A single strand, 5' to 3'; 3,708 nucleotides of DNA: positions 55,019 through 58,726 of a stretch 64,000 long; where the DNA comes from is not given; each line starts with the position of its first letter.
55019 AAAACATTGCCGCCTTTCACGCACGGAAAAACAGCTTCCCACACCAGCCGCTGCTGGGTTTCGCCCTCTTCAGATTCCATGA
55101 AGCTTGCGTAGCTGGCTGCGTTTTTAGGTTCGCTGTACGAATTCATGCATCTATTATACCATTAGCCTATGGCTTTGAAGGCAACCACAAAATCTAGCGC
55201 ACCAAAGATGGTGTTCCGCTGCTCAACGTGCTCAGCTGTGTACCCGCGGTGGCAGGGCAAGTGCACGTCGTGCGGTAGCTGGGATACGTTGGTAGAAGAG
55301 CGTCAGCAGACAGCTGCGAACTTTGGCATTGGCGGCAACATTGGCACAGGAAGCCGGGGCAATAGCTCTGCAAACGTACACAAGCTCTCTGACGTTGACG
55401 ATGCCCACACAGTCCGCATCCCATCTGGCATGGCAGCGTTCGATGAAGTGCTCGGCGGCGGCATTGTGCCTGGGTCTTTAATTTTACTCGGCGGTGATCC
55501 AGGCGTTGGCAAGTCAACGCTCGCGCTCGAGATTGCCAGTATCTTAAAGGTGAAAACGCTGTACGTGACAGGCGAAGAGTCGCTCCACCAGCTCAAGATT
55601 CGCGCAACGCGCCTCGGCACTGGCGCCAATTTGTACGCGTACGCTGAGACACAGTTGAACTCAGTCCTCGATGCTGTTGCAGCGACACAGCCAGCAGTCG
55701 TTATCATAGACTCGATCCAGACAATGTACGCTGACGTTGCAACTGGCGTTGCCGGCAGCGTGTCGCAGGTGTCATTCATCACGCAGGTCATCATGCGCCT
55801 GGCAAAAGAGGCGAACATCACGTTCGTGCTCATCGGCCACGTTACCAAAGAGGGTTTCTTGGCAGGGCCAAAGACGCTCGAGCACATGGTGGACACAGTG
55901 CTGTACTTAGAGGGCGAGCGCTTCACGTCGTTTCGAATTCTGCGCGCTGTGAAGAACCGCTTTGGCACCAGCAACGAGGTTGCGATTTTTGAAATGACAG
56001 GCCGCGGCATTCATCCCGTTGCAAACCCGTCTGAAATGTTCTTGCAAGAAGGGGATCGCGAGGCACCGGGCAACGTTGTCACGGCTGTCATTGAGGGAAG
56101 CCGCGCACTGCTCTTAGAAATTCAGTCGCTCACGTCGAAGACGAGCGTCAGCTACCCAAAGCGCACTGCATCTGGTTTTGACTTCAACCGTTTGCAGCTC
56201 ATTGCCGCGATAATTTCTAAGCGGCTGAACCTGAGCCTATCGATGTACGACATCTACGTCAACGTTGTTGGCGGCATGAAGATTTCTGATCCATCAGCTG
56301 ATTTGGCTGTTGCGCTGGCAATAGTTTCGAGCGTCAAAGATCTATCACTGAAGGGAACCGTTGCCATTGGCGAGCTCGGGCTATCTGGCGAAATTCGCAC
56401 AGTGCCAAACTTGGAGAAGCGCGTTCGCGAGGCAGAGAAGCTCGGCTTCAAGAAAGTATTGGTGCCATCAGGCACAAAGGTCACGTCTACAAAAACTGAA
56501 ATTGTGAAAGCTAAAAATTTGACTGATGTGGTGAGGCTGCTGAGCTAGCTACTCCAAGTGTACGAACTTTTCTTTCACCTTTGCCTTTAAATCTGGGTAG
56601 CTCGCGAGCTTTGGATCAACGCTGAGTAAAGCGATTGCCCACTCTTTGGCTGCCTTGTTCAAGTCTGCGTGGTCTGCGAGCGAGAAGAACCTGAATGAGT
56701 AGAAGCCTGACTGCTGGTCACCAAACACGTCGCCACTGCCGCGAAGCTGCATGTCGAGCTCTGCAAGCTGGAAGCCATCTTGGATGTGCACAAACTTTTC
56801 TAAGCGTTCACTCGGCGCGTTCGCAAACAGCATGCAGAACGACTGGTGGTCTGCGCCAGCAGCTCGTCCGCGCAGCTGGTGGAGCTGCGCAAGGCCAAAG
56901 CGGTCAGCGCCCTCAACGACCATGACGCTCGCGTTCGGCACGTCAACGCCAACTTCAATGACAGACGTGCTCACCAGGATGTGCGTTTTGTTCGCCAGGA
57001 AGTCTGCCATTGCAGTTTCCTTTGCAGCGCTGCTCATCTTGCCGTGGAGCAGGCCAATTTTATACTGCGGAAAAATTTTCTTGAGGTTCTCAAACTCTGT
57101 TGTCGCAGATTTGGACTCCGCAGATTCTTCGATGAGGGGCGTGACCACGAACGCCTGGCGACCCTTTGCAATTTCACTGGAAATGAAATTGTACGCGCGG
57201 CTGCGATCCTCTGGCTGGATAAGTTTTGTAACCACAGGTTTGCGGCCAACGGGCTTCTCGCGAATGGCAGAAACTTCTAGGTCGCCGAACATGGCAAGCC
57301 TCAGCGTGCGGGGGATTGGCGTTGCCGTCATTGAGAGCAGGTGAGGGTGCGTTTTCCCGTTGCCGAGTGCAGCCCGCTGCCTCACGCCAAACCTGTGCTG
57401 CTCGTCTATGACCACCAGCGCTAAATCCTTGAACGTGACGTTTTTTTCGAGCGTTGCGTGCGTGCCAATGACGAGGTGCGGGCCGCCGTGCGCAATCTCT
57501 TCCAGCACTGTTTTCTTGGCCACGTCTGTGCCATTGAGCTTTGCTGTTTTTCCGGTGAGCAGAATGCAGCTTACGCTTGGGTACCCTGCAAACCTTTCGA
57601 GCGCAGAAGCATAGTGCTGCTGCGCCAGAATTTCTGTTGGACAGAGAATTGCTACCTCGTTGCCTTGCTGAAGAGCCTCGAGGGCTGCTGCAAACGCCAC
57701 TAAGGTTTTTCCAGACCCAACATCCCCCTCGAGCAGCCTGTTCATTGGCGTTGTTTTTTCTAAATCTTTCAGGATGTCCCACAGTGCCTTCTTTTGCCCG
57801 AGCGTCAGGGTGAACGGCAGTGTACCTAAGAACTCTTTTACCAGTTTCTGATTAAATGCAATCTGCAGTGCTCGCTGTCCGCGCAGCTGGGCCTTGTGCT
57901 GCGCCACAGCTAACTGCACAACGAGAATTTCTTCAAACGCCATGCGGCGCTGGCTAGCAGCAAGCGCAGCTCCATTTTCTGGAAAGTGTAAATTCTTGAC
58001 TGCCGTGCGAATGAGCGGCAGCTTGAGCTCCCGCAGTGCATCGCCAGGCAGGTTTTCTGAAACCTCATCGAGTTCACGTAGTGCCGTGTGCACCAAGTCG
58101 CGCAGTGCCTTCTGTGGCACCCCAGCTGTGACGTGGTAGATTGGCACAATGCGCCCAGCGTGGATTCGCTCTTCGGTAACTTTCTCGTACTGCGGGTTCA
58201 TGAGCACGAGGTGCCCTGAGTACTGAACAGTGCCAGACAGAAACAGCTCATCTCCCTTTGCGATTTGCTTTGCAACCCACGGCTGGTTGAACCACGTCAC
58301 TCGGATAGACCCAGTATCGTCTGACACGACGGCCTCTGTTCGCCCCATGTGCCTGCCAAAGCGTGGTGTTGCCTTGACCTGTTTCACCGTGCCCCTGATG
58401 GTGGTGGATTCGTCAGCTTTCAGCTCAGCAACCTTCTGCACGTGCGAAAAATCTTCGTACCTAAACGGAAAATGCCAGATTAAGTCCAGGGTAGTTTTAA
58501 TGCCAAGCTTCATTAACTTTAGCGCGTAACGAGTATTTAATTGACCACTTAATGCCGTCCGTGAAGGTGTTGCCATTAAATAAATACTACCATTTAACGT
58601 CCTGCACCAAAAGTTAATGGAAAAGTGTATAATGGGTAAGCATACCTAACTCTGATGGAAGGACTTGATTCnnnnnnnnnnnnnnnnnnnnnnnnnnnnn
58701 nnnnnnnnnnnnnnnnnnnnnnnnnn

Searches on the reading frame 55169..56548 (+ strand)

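Call 22: search_protein_families(library=pfam, proteins=[window:55169-56548:+], max_evalue=0.001)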
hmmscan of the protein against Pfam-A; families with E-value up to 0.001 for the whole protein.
window:55169-56548:+ (459 aa): 11 families
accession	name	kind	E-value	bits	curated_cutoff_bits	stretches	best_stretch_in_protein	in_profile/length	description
PF06745.19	ATPase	-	3.1e-16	59.9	26.6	2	84-172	1-91/231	KaiC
PF13481.12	AAA_25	-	6.6e-12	45.9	27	1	93-229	24-194/195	AAA domain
PF13541.12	ChlI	-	2.7e-10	40.7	27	1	353-434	36-119/121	Subunit ChlI of Mg-chelatase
PF18073.7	Zn_ribbon_LapB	-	5.7e-10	39.1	25.7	1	16-43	1-28/28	Rubredoxin metal binding domain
PF03796.21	DnaB_C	-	1.5e-09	38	27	1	84-148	2-69/255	DnaB-like helicase C terminal domain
PF00004.35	AAA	-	1.2e-07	32.7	21.2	1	105-222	1-107/131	ATPase family associated with various cellular activities (AAA)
PF05362.19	Lon_C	-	2e-06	28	21.1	1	360-435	94-171/205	Lon protease (S16) C-terminal proteolytic domain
PF13401.12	AAA_22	-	2.9e-05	24.8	27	1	103-224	6-123/130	AAA domain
PF13479.12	AAA_24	-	3.3e-05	24.3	27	1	105-190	5-80/195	AAA domain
PF07728.20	AAA_5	-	5.4e-05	23.7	22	1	105-187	2-79/139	AAA domain (dynein-related subfamily)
PF13191.12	AAA_16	-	0.00021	22.3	32.6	0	90-162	15-73/167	AAA ATPase domain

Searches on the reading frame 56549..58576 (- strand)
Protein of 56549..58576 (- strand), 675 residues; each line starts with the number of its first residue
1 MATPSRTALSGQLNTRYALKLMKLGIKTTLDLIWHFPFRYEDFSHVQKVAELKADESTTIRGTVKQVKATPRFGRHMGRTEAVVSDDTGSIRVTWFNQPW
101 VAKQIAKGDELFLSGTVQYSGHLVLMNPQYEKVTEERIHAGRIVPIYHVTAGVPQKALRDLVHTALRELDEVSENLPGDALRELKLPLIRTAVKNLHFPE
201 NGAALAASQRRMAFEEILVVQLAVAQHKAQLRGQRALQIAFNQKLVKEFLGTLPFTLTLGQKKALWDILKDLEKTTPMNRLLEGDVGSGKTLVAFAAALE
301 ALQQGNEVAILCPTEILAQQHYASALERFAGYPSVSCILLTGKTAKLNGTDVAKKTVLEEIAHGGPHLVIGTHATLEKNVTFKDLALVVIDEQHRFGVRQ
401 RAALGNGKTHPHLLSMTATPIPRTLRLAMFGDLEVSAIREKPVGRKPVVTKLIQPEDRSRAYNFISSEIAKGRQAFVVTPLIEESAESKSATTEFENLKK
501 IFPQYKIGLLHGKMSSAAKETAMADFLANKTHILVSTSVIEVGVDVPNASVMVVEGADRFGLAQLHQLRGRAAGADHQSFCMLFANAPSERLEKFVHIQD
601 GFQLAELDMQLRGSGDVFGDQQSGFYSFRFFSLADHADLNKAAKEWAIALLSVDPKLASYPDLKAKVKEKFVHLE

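Call 22: search_protein_families(library=pfam, proteins=[window:56549-58576:-], max_evalue=0.001)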
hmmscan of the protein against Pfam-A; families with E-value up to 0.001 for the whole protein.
window:56549-58576:- (675 aa): 7 families
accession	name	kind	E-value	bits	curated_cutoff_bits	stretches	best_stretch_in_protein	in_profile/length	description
PF17191.10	RecG_wedge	-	1.7e-25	89.9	23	1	21-166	16-159/162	RecG wedge domain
PF00270.35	DEAD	-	1.3e-23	84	26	1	261-425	4-164/167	DEAD/DEAH box helicase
PF00271.37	Helicase_C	-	1.5e-17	64.2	23.5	1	468-573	11-107/110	Helicase conserved C-terminal domain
PF04851.21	ResIII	-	2.9e-13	50.5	22.5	1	257-420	4-162/164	Type III restriction enzyme, res subunit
PF19833.4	RecG_dom3_C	-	3.9e-08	33.7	26.8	1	599-659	2-63/87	ATP-dependent DNA helicase RecG, domain 3, C-terminal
PF01336.31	tRNA_anti-codon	-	2e-07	31.3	27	1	59-120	2-60/75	OB-fold nucleic acid binding domain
PF22590.2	Cas3-like_C_2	-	0.00055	20.6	27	0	491-571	15-100/106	CRISPR-associated nuclease/helicase Cas3, C-terminal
